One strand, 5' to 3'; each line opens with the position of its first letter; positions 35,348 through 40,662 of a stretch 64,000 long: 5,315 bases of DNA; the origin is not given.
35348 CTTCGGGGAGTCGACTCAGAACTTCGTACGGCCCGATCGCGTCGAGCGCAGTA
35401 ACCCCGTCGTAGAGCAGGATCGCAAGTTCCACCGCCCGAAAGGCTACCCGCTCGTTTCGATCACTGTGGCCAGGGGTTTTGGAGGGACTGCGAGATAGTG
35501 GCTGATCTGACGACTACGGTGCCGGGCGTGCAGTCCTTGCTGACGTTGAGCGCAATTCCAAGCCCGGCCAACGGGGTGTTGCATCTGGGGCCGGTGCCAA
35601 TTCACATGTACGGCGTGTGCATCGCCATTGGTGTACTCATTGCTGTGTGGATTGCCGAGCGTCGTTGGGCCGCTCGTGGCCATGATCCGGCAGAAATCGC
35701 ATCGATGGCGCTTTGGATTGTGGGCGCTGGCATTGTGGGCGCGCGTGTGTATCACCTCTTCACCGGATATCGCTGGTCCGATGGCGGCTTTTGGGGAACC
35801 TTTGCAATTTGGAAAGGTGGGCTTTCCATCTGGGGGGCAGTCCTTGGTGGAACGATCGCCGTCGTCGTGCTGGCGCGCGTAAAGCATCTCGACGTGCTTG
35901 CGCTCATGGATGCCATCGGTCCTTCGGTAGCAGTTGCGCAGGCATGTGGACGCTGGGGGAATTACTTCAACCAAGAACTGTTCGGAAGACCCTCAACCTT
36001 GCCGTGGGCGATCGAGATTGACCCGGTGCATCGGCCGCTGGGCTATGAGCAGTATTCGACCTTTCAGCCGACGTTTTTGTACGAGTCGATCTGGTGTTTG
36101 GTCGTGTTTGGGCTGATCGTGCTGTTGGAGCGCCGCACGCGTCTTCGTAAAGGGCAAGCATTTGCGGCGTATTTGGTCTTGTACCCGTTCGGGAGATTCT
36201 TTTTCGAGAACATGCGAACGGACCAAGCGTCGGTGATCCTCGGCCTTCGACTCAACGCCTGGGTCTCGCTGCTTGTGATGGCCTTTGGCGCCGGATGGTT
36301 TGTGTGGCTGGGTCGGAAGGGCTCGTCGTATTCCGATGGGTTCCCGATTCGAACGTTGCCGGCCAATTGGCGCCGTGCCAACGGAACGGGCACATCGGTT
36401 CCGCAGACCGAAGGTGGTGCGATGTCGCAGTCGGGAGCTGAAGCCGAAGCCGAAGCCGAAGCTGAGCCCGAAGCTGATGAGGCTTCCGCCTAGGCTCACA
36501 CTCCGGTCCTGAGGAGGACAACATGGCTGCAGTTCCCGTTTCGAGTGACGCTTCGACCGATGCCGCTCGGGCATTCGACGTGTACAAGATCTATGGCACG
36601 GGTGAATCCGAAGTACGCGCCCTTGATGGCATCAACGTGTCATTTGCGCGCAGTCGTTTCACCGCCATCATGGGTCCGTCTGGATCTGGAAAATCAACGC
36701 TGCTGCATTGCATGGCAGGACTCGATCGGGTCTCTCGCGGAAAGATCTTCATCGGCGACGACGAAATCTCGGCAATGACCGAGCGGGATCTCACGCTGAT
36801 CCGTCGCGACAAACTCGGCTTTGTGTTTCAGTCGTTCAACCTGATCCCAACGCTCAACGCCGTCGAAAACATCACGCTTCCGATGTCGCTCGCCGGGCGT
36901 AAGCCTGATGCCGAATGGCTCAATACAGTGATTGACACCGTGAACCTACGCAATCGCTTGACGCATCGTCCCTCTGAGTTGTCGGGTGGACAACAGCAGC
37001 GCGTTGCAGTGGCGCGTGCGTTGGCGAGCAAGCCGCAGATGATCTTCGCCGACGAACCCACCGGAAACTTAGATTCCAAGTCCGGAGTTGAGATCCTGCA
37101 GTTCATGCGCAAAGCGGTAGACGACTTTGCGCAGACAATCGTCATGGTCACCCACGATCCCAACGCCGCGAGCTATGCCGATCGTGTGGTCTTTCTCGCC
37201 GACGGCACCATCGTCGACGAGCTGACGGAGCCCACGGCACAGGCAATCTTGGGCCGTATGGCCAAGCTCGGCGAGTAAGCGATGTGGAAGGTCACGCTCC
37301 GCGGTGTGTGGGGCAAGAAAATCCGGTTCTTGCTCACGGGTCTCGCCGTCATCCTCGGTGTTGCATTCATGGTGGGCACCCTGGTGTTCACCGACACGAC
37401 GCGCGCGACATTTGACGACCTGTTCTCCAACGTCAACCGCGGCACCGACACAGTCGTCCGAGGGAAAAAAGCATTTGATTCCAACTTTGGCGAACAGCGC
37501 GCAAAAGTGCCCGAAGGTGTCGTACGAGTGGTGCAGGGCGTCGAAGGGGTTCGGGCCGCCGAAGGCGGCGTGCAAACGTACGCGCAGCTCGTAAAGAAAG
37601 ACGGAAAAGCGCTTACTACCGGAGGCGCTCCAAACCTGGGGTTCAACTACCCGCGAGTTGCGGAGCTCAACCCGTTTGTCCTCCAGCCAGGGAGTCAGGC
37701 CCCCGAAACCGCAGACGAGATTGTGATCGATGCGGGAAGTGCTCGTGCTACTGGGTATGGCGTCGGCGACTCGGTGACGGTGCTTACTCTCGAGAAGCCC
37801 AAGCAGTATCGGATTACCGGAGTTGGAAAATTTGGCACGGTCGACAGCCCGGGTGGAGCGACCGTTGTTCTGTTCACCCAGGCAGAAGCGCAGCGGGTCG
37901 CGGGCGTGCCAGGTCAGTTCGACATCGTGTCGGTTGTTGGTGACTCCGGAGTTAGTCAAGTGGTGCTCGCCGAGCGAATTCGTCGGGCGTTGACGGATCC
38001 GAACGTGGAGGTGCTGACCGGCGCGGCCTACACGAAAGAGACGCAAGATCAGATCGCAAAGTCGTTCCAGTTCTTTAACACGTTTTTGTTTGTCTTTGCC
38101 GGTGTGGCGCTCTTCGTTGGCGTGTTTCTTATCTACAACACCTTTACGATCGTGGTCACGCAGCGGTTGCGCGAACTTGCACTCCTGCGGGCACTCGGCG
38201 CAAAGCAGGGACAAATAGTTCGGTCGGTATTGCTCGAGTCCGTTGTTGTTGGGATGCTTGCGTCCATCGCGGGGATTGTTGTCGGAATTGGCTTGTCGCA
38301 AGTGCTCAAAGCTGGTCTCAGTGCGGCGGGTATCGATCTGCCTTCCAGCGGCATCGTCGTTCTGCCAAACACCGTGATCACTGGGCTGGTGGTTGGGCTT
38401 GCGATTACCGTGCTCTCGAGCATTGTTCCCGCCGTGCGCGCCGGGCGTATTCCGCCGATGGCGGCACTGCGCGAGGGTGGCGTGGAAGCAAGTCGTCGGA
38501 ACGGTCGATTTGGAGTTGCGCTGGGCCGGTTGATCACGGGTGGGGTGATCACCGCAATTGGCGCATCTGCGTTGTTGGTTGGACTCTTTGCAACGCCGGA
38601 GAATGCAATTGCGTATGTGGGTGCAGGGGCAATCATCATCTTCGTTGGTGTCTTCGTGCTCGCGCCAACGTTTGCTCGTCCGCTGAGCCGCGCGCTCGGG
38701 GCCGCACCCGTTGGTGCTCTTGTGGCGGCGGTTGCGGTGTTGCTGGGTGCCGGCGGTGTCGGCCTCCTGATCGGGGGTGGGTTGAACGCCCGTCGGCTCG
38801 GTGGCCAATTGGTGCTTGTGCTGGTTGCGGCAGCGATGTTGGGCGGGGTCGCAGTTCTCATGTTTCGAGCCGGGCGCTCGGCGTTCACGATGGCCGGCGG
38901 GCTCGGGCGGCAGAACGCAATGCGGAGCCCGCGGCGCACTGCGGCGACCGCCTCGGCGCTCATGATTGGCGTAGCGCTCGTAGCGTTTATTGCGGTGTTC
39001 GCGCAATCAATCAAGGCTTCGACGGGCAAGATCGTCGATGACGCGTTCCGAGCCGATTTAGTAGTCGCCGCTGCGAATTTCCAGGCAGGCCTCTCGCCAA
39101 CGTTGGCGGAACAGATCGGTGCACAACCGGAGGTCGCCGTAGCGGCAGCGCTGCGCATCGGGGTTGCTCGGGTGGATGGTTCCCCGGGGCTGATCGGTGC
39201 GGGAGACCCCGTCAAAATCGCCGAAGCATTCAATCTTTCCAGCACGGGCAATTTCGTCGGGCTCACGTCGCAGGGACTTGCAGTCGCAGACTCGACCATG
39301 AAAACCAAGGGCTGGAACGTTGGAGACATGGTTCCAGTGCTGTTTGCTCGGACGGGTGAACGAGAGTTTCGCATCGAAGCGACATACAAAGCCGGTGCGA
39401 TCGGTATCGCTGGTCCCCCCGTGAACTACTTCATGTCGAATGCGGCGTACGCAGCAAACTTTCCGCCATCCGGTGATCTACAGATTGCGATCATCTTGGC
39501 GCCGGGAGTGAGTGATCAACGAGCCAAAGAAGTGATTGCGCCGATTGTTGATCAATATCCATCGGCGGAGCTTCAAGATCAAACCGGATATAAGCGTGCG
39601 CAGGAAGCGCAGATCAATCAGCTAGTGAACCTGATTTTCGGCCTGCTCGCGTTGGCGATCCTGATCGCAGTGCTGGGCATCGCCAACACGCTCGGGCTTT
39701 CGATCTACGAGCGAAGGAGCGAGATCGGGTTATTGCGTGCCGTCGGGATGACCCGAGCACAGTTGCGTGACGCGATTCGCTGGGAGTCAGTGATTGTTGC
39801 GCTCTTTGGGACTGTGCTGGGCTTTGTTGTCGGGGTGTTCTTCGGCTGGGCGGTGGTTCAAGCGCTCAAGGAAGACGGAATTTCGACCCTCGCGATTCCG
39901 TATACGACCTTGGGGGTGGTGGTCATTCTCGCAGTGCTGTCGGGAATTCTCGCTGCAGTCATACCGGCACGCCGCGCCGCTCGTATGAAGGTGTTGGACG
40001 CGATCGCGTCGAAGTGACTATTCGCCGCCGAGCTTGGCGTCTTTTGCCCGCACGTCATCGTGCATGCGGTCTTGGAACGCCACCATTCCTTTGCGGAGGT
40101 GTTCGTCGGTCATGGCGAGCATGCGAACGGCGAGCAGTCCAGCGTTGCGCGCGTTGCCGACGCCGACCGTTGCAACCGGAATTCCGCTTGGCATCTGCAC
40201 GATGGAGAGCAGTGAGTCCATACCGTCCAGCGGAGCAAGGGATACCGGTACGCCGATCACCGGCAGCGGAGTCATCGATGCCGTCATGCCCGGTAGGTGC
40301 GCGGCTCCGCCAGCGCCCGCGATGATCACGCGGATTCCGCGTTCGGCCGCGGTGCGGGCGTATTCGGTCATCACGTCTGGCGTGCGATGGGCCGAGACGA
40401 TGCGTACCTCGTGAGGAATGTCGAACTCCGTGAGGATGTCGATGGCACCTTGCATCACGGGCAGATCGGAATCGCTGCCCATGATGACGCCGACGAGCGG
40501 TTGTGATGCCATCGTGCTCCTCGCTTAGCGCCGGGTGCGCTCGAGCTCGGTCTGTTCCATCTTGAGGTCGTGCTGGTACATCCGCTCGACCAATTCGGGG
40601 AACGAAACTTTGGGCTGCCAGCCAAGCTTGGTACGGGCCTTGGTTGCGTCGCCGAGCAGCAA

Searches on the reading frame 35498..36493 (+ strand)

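Call 9: search_protein_families(library=pfam, proteins=[window:35498-36493:+], max_evalue=0.001)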
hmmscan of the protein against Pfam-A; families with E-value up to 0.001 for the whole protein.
window:35498-36493:+ (331 aa): 1 family
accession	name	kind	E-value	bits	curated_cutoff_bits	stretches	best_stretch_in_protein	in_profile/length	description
PF01790.23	LGT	-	2.2e-67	227.3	24.9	1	27-270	3-240/240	Prolipoprotein diacylglyceryl transferase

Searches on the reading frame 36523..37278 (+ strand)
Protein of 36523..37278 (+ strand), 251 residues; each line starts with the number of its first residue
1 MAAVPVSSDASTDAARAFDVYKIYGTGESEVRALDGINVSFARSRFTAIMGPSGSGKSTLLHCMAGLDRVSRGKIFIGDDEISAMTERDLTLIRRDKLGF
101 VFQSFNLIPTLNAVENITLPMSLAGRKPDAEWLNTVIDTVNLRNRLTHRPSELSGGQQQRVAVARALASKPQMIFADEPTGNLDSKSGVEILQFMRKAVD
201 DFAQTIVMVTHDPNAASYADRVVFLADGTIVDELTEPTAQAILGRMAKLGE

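Call 9: search_protein_families(library=pfam, proteins=[window:36523-37278:+], max_evalue=0.001)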
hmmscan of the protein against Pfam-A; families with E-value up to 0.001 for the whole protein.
window:36523-37278:+ (251 aa): 6 families
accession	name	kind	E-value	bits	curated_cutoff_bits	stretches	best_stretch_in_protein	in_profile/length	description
PF00005.33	ABC_tran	-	1.3e-30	107.2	25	1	34-180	1-136/137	ABC transporter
PF02463.25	SMC_N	-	3.3e-07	30.4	40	0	43-64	23-44/220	RecF/RecN/SMC N terminal domain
PF13304.12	AAA_21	-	9.3e-06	26.3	27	0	46-70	1-25/304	AAA domain, putative AbiEii toxin, Type IV TA system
PF13555.12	AAA_29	-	4.8e-05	23.5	27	1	35-63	13-41/61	P-loop containing region of AAA domain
PF13476.12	AAA_23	-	0.0006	20.9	27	1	32-64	8-39/201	AAA domain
PF03193.22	RsgA_GTPase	-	0.00082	19.7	30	0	21-73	84-135/174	RsgA GTPase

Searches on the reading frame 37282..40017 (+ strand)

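Call 9: search_protein_families(library=pfam, proteins=[window:37282-40017:+], max_evalue=0.001)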
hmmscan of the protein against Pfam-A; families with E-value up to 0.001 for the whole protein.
window:37282-40017:+ (911 aa): 2 families
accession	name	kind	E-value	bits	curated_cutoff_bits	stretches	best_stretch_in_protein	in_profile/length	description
PF02687.27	FtsX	-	2.3e-39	134.6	25.5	2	270-392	1-120/120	FtsX-like permease C-terminal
PF12704.14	MacB_PCD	-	7.6e-16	59.4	27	2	17-235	2-206/207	MacB-like periplasmic core domain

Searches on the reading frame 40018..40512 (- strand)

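Call 55: search_protein_families(library=pfam, proteins=[window:40018-40512:-], max_evalue=0.00001)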
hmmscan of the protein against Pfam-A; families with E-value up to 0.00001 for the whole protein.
window:40018-40512:- (164 aa): 1 family
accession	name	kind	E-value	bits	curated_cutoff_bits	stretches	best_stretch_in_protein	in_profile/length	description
PF00731.26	AIRC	-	4.8e-66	221.3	30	1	7-152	2-147/148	AIR carboxylase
